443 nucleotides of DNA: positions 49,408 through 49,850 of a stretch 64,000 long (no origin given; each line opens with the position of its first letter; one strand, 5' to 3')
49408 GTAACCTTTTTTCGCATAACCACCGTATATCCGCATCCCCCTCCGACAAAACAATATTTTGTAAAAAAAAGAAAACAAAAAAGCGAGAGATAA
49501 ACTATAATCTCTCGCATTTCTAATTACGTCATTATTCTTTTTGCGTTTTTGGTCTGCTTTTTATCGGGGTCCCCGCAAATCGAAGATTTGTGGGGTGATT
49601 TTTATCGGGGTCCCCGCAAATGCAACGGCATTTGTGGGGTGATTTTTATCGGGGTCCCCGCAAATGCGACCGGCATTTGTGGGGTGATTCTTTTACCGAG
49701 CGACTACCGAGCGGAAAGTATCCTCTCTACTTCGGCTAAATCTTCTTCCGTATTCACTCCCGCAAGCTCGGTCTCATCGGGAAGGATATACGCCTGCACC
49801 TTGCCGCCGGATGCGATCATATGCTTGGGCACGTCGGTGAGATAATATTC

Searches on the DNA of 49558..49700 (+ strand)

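Call 76: search_dna_similar(query=window:49558-49700:+, collection=plasmids, mode=distant, max_evalue=0.01, max_rows=15)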
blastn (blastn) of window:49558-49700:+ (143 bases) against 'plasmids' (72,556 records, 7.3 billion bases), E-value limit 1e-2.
No match.

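Call 77: search_dna_similar(query=window:49558-49700:+, collection=phages, mode=distant, max_evalue=0.01, max_rows=15)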
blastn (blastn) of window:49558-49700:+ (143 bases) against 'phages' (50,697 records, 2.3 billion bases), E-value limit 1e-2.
No match.
